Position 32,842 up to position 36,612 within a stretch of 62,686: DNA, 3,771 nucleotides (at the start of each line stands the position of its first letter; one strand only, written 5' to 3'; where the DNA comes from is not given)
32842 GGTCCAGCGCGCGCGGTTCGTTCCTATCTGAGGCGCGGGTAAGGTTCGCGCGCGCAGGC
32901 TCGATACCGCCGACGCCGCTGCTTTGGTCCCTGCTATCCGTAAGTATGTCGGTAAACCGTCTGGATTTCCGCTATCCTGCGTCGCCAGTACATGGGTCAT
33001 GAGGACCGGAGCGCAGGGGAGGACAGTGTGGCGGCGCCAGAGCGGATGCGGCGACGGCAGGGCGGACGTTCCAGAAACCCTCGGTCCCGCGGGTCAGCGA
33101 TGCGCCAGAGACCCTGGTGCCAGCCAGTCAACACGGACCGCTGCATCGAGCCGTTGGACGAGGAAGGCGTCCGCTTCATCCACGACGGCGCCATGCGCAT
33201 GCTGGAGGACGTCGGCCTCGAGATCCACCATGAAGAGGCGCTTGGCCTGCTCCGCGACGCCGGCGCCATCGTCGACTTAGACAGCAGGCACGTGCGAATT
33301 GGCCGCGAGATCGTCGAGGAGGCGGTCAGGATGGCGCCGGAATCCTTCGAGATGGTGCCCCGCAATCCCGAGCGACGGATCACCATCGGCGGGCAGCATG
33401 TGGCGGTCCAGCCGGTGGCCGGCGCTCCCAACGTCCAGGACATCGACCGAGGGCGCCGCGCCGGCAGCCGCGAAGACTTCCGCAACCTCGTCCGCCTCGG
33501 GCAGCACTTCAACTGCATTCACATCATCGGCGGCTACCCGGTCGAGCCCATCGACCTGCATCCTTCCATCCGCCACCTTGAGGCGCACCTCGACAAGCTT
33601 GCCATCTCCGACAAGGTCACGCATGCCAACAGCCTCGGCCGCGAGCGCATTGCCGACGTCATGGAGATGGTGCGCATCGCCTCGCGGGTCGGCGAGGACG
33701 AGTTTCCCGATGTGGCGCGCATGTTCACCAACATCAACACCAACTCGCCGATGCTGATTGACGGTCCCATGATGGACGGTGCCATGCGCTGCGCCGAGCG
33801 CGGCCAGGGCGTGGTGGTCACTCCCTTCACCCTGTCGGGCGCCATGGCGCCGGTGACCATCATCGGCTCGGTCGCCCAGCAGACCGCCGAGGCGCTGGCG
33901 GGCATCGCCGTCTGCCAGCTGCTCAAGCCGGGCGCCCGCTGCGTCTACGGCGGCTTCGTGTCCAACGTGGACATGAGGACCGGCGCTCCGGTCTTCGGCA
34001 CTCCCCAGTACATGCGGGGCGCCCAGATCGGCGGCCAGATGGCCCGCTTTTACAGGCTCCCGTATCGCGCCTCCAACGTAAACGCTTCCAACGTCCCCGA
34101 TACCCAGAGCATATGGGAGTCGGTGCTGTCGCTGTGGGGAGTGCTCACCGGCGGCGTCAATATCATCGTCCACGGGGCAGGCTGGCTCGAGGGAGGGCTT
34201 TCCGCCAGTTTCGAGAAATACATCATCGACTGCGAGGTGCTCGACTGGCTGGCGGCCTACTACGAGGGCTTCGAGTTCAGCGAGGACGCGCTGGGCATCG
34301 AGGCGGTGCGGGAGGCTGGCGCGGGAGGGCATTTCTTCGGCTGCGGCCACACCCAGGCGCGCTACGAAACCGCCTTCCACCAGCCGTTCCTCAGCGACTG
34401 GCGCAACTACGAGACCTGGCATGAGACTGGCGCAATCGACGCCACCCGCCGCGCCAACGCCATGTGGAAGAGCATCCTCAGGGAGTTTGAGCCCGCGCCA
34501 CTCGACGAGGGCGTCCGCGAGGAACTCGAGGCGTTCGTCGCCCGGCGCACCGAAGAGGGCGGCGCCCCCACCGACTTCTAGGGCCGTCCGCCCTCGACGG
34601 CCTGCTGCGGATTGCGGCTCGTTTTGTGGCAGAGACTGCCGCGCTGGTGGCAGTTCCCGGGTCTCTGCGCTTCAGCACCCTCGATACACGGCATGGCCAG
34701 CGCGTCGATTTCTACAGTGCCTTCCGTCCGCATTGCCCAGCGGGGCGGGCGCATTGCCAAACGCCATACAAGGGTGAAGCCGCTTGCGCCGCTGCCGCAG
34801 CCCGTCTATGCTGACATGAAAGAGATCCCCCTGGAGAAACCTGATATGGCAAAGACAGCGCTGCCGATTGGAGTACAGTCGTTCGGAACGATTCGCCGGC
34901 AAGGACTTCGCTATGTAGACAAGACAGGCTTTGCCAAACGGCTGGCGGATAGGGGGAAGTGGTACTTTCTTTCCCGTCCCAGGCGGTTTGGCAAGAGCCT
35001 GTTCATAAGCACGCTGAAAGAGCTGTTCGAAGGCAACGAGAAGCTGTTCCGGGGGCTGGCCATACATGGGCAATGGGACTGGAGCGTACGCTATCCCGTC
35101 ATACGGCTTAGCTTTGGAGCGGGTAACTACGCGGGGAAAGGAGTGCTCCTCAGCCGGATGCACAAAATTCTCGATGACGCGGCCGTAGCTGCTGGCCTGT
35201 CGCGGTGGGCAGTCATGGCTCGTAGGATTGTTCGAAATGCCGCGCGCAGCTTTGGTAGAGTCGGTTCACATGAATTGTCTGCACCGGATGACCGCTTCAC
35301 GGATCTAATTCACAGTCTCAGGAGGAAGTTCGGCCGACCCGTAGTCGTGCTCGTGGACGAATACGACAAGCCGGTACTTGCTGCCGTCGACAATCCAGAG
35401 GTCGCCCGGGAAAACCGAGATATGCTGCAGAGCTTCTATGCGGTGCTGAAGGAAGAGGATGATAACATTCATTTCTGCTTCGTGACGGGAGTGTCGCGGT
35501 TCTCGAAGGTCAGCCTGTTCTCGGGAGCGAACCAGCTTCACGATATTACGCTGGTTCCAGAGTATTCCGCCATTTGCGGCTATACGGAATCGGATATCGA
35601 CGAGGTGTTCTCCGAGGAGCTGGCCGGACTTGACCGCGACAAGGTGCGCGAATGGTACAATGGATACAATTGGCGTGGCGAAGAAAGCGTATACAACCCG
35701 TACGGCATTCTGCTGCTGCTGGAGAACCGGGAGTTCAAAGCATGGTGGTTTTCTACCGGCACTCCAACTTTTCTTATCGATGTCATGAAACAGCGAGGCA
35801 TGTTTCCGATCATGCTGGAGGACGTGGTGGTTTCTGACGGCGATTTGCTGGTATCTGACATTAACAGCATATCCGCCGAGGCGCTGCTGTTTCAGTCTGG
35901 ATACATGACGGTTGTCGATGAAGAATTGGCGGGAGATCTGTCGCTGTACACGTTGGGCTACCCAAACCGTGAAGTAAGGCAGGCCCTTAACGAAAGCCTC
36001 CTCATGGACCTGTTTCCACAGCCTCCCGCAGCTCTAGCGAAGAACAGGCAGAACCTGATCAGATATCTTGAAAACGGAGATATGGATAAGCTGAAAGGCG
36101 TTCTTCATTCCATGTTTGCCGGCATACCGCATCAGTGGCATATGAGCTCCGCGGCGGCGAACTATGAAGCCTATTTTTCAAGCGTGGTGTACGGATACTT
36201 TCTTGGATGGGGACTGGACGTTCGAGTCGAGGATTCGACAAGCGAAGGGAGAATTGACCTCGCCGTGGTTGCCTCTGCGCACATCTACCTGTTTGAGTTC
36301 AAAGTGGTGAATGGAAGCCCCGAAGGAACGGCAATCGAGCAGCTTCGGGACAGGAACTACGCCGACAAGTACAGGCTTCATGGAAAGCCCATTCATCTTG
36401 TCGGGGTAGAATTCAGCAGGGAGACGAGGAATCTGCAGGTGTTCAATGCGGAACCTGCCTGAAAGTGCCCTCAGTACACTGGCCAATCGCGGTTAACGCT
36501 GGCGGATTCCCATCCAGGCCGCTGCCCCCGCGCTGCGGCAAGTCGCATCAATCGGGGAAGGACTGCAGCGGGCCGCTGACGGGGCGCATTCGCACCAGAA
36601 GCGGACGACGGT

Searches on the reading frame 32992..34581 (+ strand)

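Call 13: search_protein_families(library=pfam, proteins=[window:32992-34581:+], max_evalue=0.01)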
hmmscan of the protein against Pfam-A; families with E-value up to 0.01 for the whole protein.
window:32992-34581:+ (529 aa): 1 family
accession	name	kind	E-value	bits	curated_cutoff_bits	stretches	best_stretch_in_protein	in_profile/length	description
PF06253.16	MTTB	-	3.1e-195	649.4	25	1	21-524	1-500/500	Trimethylamine methyltransferase (MTTB)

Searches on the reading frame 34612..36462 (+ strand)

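Call 13: search_protein_families(library=pfam, proteins=[window:34612-36462:+], max_evalue=0.01)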
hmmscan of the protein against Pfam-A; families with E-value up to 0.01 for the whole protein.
window:34612-36462:+ (616 aa): 2 families
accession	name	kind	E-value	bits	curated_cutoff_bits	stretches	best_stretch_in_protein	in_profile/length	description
PF09820.16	AAA-ATPase_like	-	1.3e-58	198.6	26.1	1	85-303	1-201/201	Predicted AAA-ATPase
PF08011.17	PDDEXK_9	-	8.5e-19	67.9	25.5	1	518-608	2-102/105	PD-(D/E)XK nuclease superfamily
